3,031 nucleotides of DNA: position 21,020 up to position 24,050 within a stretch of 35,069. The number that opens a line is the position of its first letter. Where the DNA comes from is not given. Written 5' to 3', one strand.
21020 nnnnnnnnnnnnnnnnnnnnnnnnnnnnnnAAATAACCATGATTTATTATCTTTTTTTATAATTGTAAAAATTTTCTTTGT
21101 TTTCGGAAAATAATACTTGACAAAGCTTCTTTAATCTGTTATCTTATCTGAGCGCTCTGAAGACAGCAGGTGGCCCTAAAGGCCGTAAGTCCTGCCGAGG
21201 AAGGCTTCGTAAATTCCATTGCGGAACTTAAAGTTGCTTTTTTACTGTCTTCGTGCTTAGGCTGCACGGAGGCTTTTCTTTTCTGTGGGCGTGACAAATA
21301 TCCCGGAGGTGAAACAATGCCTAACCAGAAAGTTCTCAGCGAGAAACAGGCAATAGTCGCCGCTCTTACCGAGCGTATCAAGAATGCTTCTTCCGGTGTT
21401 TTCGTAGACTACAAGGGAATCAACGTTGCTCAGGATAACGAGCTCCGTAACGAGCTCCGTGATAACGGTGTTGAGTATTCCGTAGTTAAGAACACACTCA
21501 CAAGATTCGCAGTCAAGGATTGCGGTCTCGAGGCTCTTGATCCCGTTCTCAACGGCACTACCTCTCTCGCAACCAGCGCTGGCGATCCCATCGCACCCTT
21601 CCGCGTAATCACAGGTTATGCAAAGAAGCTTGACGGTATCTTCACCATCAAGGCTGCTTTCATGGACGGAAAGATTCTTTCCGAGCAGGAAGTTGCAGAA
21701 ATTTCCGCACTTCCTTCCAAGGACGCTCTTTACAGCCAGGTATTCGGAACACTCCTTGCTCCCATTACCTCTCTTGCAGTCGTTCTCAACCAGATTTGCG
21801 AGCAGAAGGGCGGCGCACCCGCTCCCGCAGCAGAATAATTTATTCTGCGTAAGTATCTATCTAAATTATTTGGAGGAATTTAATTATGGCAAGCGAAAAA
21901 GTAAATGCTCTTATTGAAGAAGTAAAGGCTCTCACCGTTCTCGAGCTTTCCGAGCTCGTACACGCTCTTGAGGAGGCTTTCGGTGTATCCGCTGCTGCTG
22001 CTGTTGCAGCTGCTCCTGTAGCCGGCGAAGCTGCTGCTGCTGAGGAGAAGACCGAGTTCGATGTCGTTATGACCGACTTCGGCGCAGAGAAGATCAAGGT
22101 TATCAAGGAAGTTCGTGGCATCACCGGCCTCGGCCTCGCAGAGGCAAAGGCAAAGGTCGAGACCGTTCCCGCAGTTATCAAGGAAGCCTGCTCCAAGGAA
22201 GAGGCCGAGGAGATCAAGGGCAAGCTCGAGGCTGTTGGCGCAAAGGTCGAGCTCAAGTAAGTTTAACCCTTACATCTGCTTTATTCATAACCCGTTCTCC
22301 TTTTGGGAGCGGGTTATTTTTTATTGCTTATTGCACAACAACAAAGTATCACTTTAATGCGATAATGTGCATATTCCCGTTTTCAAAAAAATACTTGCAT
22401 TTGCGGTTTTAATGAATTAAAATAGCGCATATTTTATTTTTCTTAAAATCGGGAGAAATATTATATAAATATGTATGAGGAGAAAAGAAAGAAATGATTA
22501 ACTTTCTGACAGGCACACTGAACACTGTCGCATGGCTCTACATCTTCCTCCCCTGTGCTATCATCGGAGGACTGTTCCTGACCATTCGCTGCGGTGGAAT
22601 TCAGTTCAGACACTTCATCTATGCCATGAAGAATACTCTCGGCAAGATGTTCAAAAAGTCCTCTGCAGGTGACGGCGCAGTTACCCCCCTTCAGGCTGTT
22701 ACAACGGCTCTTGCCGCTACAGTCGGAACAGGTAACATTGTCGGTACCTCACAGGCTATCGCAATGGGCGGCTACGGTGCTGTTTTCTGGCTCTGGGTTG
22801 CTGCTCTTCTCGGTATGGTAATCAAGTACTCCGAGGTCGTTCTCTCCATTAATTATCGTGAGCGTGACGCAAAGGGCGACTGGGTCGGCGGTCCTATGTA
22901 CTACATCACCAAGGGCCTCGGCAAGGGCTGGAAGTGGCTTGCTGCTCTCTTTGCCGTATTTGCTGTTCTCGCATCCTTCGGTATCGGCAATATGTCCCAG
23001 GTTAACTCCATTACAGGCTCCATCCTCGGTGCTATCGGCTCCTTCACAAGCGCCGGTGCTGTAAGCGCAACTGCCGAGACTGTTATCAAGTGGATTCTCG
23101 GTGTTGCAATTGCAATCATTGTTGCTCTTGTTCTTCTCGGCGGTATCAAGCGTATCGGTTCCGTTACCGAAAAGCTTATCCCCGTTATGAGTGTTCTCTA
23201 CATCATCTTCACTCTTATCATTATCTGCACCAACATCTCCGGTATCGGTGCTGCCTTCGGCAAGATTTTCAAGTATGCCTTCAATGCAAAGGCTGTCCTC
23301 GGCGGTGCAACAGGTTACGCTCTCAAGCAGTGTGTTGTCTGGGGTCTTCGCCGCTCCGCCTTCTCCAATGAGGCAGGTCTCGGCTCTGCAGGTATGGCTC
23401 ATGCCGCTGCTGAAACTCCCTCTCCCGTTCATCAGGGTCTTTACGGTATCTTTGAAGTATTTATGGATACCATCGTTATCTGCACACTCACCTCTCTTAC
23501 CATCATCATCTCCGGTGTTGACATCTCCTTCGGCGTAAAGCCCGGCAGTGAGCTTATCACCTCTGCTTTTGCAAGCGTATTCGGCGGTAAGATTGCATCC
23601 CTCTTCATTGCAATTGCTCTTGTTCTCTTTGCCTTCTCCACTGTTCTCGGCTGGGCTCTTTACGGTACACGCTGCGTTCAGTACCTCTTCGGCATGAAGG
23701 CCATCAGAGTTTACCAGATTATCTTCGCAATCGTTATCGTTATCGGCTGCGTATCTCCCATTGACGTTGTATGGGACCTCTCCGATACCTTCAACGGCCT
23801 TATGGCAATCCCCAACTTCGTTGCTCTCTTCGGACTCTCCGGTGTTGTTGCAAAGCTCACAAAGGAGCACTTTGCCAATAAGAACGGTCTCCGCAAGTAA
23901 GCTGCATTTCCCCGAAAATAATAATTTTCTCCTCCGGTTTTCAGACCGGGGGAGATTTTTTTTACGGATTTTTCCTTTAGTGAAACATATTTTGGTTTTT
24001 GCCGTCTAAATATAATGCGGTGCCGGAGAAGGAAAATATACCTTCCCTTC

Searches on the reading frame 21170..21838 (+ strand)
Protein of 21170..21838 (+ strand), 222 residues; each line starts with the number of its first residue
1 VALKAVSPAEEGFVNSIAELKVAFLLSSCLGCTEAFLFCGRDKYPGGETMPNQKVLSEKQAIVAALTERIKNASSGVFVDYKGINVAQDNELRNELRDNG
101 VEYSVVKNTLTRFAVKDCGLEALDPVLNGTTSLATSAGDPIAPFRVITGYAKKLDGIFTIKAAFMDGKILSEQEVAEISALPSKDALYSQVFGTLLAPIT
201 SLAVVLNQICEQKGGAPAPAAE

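Call 12: search_protein_families(library=pfam, proteins=[window:21170-21838:+])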
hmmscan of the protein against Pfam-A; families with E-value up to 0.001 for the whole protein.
window:21170-21838:+ (222 aa): 1 family
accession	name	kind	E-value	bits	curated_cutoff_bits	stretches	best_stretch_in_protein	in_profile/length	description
PF00466.25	Ribosomal_L10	-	9.2e-25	87.1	22.8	1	57-152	4-100/100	Ribosomal protein L10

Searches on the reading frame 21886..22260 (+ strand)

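Call 12: search_protein_families(library=pfam, proteins=[window:21886-22260:+])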
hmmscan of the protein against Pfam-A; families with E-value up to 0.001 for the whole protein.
window:21886-22260:+ (124 aa): 2 families
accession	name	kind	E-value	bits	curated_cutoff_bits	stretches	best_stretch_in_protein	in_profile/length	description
PF00542.24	Ribosomal_L12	-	3e-28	98.4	25.9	1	58-124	1-67/67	Ribosomal protein L7/L12 C-terminal domain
PF16320.10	Ribosomal_L12_N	-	1.4e-16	60.4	25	1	6-52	2-46/48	Ribosomal protein L7/L12 dimerisation domain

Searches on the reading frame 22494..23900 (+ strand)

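Call 13: search_protein_families(library=pfam, proteins=[window:22494-23900:+])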
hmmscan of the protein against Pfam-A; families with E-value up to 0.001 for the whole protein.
window:22494-23900:+ (468 aa): 1 family
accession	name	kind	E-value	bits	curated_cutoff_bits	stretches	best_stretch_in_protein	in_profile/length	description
PF01235.23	Na_Ala_symp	-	8.1e-127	424.2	24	1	52-463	2-383/392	Sodium:alanine symporter family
